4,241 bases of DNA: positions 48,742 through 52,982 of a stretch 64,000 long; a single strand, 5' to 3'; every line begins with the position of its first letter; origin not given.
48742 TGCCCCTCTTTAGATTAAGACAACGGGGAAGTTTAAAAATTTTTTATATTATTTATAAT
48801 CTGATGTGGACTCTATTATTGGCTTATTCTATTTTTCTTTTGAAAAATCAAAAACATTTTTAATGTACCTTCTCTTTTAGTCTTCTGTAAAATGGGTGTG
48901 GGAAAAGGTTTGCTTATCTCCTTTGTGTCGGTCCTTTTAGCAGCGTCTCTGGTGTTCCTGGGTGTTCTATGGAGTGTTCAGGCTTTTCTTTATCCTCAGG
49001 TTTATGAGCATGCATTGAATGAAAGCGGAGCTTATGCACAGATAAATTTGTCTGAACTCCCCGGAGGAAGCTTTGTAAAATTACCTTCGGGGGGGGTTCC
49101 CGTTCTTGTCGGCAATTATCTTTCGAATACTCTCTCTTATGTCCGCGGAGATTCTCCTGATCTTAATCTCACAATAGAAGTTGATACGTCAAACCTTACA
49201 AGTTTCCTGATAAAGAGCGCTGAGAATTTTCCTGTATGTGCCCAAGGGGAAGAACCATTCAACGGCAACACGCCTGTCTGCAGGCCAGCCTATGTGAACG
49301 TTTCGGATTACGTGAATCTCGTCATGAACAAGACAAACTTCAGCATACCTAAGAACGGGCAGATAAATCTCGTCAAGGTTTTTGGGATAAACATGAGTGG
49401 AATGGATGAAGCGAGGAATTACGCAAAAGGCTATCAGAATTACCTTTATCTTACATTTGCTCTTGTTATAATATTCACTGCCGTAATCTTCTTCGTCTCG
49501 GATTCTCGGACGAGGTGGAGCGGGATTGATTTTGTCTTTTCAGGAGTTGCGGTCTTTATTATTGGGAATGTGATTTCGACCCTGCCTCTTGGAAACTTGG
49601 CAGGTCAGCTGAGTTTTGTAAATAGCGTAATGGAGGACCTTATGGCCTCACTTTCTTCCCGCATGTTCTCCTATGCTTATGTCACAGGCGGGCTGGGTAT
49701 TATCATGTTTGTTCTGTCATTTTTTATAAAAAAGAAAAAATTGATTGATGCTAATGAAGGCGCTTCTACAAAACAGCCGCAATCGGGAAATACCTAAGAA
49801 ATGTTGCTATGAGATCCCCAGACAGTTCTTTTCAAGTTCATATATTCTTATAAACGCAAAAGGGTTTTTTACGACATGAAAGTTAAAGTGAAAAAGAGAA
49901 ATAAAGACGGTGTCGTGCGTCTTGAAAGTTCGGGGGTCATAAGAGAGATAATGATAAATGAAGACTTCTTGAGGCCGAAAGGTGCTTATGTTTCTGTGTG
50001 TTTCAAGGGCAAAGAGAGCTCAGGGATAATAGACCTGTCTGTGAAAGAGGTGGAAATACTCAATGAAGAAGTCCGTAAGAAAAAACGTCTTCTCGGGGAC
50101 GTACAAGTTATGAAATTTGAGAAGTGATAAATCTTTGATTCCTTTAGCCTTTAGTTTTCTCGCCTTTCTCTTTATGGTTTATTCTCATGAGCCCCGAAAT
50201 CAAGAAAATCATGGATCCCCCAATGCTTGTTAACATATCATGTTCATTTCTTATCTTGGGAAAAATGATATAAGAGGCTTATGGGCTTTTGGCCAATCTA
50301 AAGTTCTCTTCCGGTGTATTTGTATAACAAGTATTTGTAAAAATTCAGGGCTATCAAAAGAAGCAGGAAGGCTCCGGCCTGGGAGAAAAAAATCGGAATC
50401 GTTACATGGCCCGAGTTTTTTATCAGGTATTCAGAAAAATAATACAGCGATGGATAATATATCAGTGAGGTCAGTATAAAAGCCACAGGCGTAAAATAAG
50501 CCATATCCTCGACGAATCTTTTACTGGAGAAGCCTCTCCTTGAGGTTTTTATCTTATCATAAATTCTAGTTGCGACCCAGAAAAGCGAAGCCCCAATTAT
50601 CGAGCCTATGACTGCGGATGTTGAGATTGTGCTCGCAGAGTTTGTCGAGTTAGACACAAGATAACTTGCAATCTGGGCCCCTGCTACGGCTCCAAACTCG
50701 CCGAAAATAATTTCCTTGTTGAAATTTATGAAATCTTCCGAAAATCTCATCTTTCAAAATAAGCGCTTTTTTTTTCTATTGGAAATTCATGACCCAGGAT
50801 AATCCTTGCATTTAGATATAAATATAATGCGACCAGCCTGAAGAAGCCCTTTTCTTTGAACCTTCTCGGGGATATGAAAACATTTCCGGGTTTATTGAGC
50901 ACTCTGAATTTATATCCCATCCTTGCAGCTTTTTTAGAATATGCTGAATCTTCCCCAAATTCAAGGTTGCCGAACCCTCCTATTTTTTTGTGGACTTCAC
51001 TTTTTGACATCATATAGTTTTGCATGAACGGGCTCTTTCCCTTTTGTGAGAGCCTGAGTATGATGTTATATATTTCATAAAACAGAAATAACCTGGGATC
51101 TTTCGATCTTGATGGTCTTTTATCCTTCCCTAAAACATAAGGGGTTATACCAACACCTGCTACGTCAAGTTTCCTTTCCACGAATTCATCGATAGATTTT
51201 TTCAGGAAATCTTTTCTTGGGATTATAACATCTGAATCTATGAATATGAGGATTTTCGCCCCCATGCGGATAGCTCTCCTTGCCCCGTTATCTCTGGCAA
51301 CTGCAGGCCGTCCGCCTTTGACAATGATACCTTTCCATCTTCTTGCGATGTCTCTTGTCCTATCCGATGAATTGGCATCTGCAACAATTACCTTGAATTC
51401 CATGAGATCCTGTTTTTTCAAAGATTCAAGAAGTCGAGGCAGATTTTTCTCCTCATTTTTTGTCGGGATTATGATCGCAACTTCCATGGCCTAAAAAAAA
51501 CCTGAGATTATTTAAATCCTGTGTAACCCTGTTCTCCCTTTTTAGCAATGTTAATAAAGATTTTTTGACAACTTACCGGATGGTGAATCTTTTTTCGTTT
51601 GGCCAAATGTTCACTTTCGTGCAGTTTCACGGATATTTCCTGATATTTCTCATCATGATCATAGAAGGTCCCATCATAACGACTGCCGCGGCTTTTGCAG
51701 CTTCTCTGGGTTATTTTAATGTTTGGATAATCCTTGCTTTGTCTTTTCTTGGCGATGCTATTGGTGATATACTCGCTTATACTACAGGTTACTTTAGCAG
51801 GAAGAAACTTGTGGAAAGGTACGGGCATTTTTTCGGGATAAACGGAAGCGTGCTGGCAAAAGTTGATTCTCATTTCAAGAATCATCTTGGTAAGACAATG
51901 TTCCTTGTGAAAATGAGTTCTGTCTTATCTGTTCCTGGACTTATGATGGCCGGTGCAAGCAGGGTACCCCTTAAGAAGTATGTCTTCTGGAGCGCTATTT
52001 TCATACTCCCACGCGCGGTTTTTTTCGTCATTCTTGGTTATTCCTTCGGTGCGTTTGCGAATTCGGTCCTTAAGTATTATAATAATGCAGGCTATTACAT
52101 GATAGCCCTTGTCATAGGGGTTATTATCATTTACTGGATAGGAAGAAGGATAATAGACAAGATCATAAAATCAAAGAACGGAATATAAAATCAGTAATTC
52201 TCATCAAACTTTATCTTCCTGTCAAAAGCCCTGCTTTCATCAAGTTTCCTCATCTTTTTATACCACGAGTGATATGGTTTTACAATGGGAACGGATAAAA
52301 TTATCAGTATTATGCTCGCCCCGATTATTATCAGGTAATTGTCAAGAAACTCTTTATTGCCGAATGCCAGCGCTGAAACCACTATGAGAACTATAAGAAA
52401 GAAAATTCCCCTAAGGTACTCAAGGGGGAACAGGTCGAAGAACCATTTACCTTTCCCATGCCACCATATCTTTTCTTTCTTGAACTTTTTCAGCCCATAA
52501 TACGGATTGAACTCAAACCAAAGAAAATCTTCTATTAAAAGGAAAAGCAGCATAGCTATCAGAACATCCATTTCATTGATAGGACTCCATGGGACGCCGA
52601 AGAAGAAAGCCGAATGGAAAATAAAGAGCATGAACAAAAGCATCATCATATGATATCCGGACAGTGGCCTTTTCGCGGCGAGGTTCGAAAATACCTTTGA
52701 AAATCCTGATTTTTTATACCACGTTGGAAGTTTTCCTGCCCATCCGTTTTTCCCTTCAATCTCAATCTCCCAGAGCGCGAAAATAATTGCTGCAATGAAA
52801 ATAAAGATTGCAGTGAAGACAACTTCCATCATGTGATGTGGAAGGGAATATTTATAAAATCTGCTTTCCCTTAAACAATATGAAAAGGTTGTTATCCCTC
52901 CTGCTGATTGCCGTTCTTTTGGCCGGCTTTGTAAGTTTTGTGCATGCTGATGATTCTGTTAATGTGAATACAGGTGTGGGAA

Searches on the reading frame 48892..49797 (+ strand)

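Call 60: search_protein_families(library=pfam, proteins=[window:48892-49797:+], max_evalue=0.01)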
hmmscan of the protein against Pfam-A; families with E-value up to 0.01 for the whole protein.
window:48892-49797:+ (301 aa): 1 family
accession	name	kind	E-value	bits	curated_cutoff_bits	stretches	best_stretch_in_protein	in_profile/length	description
PF01032.23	FecCD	-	0.0015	18.1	26.5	1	183-282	101-198/311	FecCD transport family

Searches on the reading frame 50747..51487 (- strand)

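Call 60: search_protein_families(library=pfam, proteins=[window:50747-51487:-], max_evalue=0.01)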
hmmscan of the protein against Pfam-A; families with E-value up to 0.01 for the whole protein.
window:50747-51487:- (246 aa): 2 families
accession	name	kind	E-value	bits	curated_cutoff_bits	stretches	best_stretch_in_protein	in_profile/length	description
PF00535.33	Glycos_transf_2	-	1.1e-20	74.7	23.3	1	5-160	2-157/168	Glycosyl transferase family 2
PF13641.12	Glyco_tranf_2_3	-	1.5e-08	35.4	27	1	3-194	3-201/230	Glycosyltransferase like family 2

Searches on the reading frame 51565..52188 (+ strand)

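Call 60: search_protein_families(library=pfam, proteins=[window:51565-52188:+], max_evalue=0.01)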
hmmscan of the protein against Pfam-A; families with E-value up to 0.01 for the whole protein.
window:51565-52188:+ (207 aa): 1 family
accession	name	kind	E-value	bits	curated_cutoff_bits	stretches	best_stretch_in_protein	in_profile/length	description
PF09335.16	VTT_dom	-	7.3e-13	49.5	33.9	1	44-159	6-122/123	VTT domain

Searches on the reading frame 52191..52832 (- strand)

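Call 60: search_protein_families(library=pfam, proteins=[window:52191-52832:-], max_evalue=0.01)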
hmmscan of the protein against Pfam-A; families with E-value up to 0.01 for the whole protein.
window:52191-52832:- (213 aa): 1 family
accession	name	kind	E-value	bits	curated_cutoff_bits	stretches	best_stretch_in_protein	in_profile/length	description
PF09437.15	Pombe_5TM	-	0.0064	16.6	27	1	130-194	153-217/260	Pombe specific 5TM protein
